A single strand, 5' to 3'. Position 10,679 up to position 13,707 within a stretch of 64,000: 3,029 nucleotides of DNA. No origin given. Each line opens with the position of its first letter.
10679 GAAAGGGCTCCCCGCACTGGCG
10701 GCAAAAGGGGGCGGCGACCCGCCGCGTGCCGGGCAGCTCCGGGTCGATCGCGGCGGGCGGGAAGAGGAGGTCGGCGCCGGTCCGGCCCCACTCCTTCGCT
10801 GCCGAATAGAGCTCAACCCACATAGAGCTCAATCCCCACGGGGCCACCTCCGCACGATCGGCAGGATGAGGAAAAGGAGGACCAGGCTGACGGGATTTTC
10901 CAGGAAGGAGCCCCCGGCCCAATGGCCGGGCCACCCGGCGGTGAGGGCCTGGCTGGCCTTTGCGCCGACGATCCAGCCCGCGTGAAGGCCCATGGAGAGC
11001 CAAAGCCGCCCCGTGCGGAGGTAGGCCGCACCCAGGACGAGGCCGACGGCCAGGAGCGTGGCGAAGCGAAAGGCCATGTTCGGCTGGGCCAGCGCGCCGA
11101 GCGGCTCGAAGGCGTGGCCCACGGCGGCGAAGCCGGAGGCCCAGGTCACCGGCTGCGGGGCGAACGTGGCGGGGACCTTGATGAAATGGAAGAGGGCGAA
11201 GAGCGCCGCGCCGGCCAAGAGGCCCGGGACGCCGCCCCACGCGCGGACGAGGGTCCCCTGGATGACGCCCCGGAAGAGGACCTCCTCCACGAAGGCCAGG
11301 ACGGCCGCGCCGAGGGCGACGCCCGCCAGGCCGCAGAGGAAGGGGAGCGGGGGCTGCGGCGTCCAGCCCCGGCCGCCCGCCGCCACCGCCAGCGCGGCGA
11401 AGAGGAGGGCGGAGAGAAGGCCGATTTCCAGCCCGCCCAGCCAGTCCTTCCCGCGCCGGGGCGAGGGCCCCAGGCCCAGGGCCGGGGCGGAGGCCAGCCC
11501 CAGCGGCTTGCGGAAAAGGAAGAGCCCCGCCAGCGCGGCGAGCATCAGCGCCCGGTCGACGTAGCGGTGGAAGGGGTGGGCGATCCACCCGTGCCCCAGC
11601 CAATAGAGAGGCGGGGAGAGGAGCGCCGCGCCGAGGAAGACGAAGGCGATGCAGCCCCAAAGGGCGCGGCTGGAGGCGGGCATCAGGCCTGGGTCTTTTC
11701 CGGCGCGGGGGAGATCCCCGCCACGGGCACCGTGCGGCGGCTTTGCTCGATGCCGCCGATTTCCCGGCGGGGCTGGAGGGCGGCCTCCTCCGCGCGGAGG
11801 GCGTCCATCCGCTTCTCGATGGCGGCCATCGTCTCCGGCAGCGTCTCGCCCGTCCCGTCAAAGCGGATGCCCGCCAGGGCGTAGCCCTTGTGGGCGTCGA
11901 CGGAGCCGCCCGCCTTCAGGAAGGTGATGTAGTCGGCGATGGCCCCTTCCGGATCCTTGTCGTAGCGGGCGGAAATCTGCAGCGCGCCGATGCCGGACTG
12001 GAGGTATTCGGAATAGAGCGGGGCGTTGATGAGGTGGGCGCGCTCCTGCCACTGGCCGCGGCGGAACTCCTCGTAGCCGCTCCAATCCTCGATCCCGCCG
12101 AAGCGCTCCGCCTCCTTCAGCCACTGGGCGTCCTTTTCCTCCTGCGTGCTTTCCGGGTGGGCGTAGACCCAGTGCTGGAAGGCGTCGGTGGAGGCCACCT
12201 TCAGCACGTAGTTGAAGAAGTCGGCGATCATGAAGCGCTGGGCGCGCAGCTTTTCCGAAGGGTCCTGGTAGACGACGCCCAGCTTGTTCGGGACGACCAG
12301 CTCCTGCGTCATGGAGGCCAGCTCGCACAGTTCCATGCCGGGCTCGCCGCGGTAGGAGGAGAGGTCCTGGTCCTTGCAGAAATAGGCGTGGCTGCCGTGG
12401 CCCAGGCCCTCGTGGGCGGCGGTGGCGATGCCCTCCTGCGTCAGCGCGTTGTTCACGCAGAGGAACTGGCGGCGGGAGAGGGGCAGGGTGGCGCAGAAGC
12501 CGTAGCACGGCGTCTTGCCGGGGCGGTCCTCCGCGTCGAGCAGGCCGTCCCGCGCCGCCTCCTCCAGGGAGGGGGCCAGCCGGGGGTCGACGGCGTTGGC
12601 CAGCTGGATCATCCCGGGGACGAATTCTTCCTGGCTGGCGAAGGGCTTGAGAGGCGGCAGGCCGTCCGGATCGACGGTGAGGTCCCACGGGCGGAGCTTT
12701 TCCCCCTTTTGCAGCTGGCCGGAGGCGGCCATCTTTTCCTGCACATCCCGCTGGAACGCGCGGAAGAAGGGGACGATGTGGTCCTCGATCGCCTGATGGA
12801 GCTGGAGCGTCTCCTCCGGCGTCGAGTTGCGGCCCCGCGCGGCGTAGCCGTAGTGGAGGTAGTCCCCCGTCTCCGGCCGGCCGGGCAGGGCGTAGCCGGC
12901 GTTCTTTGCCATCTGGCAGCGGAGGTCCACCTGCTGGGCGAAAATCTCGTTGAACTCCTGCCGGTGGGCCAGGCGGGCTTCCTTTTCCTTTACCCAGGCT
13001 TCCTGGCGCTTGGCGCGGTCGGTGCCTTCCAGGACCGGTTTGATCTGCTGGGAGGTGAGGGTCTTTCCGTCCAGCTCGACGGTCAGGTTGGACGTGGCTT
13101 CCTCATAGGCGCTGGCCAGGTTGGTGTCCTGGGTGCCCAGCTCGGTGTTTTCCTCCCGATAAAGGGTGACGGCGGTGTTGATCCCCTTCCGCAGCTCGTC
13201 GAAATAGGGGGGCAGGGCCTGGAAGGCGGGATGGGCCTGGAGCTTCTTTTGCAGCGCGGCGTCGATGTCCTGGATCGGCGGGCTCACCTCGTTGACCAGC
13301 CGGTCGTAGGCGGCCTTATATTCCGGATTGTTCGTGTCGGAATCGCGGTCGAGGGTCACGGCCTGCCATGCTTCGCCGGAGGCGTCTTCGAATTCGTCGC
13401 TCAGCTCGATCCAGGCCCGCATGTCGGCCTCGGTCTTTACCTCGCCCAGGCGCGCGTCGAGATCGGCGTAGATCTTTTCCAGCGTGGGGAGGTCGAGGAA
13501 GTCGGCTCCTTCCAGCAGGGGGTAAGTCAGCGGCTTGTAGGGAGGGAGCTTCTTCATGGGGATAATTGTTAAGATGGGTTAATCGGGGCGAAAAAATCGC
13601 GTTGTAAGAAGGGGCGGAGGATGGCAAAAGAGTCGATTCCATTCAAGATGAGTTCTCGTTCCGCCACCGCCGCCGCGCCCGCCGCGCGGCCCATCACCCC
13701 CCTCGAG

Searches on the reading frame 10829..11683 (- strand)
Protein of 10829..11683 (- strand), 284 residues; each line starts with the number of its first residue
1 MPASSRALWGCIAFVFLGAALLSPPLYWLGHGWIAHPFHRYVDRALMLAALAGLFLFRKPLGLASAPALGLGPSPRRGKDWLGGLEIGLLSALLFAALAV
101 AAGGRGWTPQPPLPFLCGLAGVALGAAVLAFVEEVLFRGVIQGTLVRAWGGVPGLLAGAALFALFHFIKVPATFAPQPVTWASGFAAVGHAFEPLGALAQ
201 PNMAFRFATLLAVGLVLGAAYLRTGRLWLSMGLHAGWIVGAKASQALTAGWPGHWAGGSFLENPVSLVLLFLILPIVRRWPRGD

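Call 38: search_protein_families(library=pfam, proteins=[window:10829-11683:-], max_evalue=0.001)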
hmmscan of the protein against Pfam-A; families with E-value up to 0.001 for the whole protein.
window:10829-11683:- (284 aa): 1 family
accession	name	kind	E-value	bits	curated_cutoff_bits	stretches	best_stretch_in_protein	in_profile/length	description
PF02517.21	Rce1-like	-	6.1e-14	52.5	22.4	1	122-237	8-90/93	Type II CAAX prenyl endopeptidase Rce1-like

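Call 64: search_protein_families(library=ncbifam, proteins=[window:10829-11683:-], max_evalue=0.001)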
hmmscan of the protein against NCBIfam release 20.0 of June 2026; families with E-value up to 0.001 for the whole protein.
window:10829-11683:- (284 aa): 3 families
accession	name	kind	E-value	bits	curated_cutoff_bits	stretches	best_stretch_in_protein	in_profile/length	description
NF033192.3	CPBP_JDVT_MrtJ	equivalog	2.6e-08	34.5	75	1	131-175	10-61/98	JDVT-CTERM system glutamic-type intramembrane protease MrtJ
NF040589.1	CPBP_Synerg_MrtS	equivalog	2e-07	31.4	130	1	121-173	75-127/170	Synerg-CTERM system glutamic-type intramembrane protease MrtS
NF041647.1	ABC_perm_CPBP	equivalog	1e-06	27.8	435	1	124-167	548-591/636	ABC transporter permease subunit/CPBP intramembrane protease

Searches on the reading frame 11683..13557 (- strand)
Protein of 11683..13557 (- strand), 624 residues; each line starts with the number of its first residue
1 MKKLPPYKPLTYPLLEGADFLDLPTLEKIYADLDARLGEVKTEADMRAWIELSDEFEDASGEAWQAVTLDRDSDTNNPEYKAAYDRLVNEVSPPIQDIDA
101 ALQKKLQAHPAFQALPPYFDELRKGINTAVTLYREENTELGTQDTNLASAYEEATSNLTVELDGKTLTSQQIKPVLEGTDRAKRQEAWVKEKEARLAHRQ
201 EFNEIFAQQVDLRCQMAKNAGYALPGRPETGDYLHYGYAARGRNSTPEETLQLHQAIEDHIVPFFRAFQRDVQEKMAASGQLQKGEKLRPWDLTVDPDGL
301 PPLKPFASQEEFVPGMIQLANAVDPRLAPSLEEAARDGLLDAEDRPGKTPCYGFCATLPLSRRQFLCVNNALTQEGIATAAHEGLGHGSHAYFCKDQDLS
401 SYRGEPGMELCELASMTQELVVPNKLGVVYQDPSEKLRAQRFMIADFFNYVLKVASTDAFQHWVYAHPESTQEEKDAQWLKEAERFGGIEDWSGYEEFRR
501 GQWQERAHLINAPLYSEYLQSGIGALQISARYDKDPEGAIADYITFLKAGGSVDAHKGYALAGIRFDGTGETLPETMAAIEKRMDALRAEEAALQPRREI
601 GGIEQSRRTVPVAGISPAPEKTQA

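Call 4: search_protein_families(library=pfam, proteins=[window:11683-13557:-], max_evalue=0.01)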
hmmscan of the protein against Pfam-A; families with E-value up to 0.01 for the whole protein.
window:11683-13557:- (624 aa): 1 family
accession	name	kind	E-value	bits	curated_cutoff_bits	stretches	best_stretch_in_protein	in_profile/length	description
PF01432.26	Peptidase_M3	-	1.1e-19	71.6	27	1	178-567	5-446/457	Peptidase family M3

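Call 21: find_homologous_proteins(query=window:11683-13557:-, max_evalue=1e-20)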
Query window:11683-13557:- (624 aa): 279 proteins with E <= 1e-20 among 8000 candidates; the best 120 are listed.
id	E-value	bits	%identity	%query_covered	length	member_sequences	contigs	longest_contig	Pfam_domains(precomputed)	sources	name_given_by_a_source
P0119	0.0e+0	1427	100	100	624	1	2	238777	PF01432.27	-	-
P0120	3.3e-98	348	36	93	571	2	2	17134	PF01432.27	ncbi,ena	-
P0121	9.4e-98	347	36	91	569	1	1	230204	PF01432.27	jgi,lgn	jgi:oligoendopeptidase F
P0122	1.0e-91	327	33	93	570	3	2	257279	PF01432.27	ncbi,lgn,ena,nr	ncbi:MAG: peptidase M3 [Verrucomicrobia bacterium Tous-C9LFEB]|nr:MAG: peptidase M3 [Verrucomicrobia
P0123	1.8e-89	319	36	91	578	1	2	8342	PF01432.27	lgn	-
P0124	4.4e-89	318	35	94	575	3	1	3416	PF01432.27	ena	-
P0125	5.0e-89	318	36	91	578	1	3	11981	PF01432.27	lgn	-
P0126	5.1e-89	318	37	89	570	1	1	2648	PF01432.27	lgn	-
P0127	2.1e-88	316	35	92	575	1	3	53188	PF01432.27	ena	-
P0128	6.7e-87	311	34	92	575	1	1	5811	PF01432.27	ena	-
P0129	2.3e-86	309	35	94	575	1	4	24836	PF01432.27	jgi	jgi:oligoendopeptidase F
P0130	4.5e-86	308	34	94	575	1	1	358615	PF01432.27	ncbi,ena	-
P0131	5.4e-86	308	33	94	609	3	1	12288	PF01432.27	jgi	-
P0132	5.5e-86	308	34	92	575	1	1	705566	PF01432.27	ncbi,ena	-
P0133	6.2e-86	308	35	92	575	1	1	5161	PF01432.27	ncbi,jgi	ncbi:MAG: hypothetical protein RL616_1842 [Verrucomicrobiota bacterium]|jgi:oligoendopeptidase F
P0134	1.2e-85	307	34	94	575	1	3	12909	PF01432.27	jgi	jgi:oligoendopeptidase F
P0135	2.7e-85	306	34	95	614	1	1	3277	PF01432.27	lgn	-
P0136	4.8e-85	305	34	92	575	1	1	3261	PF01432.27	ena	-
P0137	7.2e-85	304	33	94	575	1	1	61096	PF01432.27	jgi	jgi:oligoendopeptidase F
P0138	1.7e-84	303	33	94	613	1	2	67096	PF01432.27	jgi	jgi:oligoendopeptidase F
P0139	2.0e-84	303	35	92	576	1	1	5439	PF01432.27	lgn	-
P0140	2.2e-84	303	34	92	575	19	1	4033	PF01432.27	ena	-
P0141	2.2e-84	303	35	91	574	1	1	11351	PF01432.27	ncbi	-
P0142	2.4e-84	302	34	92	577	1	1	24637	PF01432.27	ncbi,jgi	ncbi:MAG: M3 family oligoendopeptidase [Verrucomicrobiota bacterium]|jgi:oligoendopeptidase F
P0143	2.9e-84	302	35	91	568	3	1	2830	PF01432.27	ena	-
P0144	5.0e-84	301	34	93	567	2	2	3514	PF01432.27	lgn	-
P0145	5.2e-84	301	34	94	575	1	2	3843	PF01432.27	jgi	jgi:oligoendopeptidase F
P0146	1.1e-83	300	34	94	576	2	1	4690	PF01432.27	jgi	jgi:oligoendopeptidase F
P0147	1.3e-83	300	34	92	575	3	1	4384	PF01432.27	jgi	-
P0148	3.3e-83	299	33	94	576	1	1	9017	PF01432.27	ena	-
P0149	5.2e-83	298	34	92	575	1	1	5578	PF01432.27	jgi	jgi:oligoendopeptidase F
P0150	5.9e-83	298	34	92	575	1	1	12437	PF01432.27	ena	-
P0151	6.1e-83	298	34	92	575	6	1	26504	PF01432.27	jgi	jgi:oligoendopeptidase F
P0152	6.1e-83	298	34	92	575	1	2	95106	PF01432.27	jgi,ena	-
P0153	6.3e-83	298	34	92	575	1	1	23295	PF01432.27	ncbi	-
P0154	7.6e-83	298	33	94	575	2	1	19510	PF01432.27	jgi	-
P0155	8.2e-83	297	34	92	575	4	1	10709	PF01432.27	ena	-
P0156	8.5e-83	297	35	90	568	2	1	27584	PF01432.27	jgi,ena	-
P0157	9.8e-83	297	35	92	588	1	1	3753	PF01432.27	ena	-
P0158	1.0e-82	297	34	92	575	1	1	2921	PF01432.27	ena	-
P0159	1.3e-82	297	34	92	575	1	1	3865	PF01432.27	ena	-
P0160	2.1e-82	296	34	94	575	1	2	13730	PF01432.27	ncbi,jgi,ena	ncbi:MAG TPA: M3 family oligoendopeptidase [Verrucomicrobiae bacterium]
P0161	3.1e-82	296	34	92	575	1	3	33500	PF01432.27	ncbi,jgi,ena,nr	ncbi:MAG TPA: M3 family oligoendopeptidase [Methylomirabilota bacterium]|nr:M3 family oligoendopepti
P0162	3.6e-82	295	33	91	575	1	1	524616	PF01432.27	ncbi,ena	-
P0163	3.8e-82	295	34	92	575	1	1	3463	PF01432.27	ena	-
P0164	6.6e-82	294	33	92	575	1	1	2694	PF01432.27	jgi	jgi:oligoendopeptidase F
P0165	7.8e-82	294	34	92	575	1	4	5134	PF01432.27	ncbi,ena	-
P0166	7.9e-82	294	33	97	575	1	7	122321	PF01432.27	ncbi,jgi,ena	jgi:oligoendopeptidase F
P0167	1.2e-81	294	33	92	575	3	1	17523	PF01432.27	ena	-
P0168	1.6e-81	293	34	92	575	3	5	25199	PF01432.27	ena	-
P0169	1.7e-81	293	34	94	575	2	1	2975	PF01432.27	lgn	-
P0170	2.2e-81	293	34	92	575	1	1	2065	PF01432.27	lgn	-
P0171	2.2e-81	293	33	94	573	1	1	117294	PF01432.27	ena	-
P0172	2.7e-81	292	33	92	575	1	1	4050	PF01432.27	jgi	jgi:oligoendopeptidase F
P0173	3.4e-81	292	33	91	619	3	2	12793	PF01432.27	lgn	-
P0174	3.8e-81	292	33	92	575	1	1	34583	PF01432.27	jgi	jgi:oligoendopeptidase F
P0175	4.2e-81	292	34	91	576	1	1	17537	PF01432.27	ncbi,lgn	-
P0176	6.6e-81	291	34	92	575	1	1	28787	PF01432.27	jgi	jgi:oligoendopeptidase F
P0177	8.3e-81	291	33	93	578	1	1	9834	PF01432.27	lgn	-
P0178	9.1e-81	291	34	94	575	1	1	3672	PF01432.27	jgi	jgi:oligoendopeptidase F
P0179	9.9e-81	291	35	88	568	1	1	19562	PF01432.27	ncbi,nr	ncbi:MAG: M3 family oligoendopeptidase [Planctomycetes bacterium]|nr:M3 family oligoendopeptidase [P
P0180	1.1e-80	290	34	89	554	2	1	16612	PF01432.27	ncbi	ncbi:MAG: M3 family oligoendopeptidase [Limisphaerales bacterium]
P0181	1.1e-80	290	32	94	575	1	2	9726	PF01432.27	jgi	jgi:oligoendopeptidase F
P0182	1.8e-80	290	33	94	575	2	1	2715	PF01432.27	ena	-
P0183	2.0e-80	290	34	92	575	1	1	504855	PF01432.27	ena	-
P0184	2.0e-80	290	33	94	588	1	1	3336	PF01432.27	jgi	jgi:oligoendopeptidase F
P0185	2.2e-80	289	35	92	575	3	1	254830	PF01432.27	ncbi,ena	-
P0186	3.0e-80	289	34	92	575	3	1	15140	PF01432.27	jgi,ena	-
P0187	3.8e-80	289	34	92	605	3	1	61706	PF01432.27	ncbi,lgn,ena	-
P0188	4.8e-80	288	33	87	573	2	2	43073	PF01432.27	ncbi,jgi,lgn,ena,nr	ncbi:MAG TPA: M3 family oligoendopeptidase [bacterium]|nr:M3 family oligoendopeptidase [bacterium]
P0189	6.1e-80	288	33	94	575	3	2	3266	PF01432.27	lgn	-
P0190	1.0e-79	287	33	94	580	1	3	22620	PF01432.27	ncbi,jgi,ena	jgi:oligoendopeptidase F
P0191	1.3e-79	287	34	92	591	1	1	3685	PF01432.27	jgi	jgi:oligoendopeptidase F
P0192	1.7e-79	286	34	85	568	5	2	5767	PF01432.27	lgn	-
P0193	1.7e-79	286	34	91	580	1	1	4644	PF01432.27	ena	-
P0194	1.9e-79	286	33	91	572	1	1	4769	PF01432.27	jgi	jgi:oligoendopeptidase F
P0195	2.0e-79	286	34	92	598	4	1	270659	PF01432.27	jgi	jgi:oligoendopeptidase F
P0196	2.5e-79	286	32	94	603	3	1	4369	PF01432.27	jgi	jgi:oligoendopeptidase F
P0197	2.5e-79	286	33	94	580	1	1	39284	PF01432.27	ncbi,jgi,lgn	jgi:oligoendopeptidase F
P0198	2.7e-79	286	34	92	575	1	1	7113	PF01432.27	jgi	jgi:oligoendopeptidase F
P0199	3.1e-79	286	33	94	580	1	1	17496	PF01432.27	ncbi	-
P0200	4.7e-79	285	34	92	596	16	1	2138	PF01432.27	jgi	jgi:oligoendopeptidase F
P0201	5.0e-79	285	33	94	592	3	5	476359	PF01432.27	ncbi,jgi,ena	ncbi:MAG: M3 family oligoendopeptidase [Verrucomicrobiota bacterium]|jgi:oligoendopeptidase F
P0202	6.2e-79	285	32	94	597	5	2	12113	PF01432.27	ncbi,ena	-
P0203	7.1e-79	284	33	92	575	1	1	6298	PF01432.27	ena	-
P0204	7.9e-79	284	32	94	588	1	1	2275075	PF01432.27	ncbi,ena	-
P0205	1.1e-78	284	34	91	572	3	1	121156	PF01432.27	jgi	-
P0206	1.4e-78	283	33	90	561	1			PF01432.27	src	-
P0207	1.4e-78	283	35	91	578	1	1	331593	PF01432.27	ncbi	-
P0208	1.7e-78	283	32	94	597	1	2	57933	PF01432.27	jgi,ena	jgi:oligoendopeptidase F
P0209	2.2e-78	283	34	92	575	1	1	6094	PF01432.27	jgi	jgi:oligoendopeptidase F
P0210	2.3e-78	283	33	92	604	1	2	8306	PF01432.27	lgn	-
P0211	2.6e-78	283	34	91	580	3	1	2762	PF01432.27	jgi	-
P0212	3.0e-78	282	33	92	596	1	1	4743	PF01432.27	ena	-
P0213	5.8e-78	281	34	91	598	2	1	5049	PF01432.27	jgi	jgi:oligoendopeptidase F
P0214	6.3e-78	281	32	91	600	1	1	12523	PF01432.27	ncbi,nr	ncbi:MAG: M3 family oligoendopeptidase [Verrucomicrobiota bacterium]|nr:M3 family oligoendopeptidase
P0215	7.4e-78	281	34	92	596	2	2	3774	PF01432.27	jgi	jgi:oligoendopeptidase F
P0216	7.7e-78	281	34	91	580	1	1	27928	PF01432.27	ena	-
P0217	1.3e-77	280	33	87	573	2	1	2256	PF01432.27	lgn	-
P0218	1.7e-77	280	34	91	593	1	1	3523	PF01432.27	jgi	jgi:oligoendopeptidase F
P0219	2.2e-77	279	33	94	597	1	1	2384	PF01432.27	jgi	jgi:oligoendopeptidase F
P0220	2.5e-77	279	34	92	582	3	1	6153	PF01432.27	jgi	jgi:oligoendopeptidase F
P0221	2.6e-77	279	33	91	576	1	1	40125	PF01432.27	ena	-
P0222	2.8e-77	279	32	93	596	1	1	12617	PF01432.27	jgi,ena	-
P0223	3.4e-77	279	33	94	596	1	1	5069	PF01432.27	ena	-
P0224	3.4e-77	279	32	94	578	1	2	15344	PF01432.27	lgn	-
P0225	3.5e-77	279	33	92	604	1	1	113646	PF01432.27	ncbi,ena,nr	ncbi:MAG TPA: M3 family oligoendopeptidase [Candidatus Sulfopaludibacter sp.]|nr:M3 family oligoendo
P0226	4.3e-77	279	33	92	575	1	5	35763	PF01432.27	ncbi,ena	-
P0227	4.8e-77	278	32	92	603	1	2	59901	PF01432.27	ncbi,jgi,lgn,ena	-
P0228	5.4e-77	278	33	92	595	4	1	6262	PF01432.27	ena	-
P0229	7.6e-77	278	31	94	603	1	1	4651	PF01432.27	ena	-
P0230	8.7e-77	277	33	92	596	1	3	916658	PF01432.27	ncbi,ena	ncbi:MAG: M3 family oligoendopeptidase [Limisphaerales bacterium]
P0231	1.0e-76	277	34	94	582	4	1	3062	PF01432.27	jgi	jgi:oligoendopeptidase F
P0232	1.0e-76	277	34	90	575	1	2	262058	PF01432.27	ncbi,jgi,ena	jgi:oligoendopeptidase F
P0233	1.1e-76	277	33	90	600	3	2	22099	PF01432.27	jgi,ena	jgi:oligoendopeptidase F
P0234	1.2e-76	277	33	92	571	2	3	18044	PF01432.27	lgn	-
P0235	1.3e-76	277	34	92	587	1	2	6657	PF01432.27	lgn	-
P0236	1.3e-76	277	32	92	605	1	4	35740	PF01432.27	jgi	jgi:oligoendopeptidase F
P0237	1.8e-76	276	33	91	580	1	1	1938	PF01432.27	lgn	-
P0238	1.8e-76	276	32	92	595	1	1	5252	PF01432.27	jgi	jgi:oligoendopeptidase F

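Call 64: search_protein_families(library=ncbifam, proteins=[window:11683-13557:-], max_evalue=0.001)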
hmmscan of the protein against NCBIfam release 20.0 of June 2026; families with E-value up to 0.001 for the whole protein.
window:11683-13557:- (624 aa): 3 families
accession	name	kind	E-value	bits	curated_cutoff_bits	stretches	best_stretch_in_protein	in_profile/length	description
TIGR02289.1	M3_not_pepF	subfamily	9.5e-90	301.7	442.35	1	42-587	18-548/549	M3 family oligoendopeptidase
TIGR02290.1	M3_fam_3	subfamily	2.2e-25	89.7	561.7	1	91-560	104-558/587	M3 family oligoendopeptidase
TIGR00181.1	pepF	equivalog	4.5e-13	48.9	490.55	1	365-587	366-588/591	oligoendopeptidase F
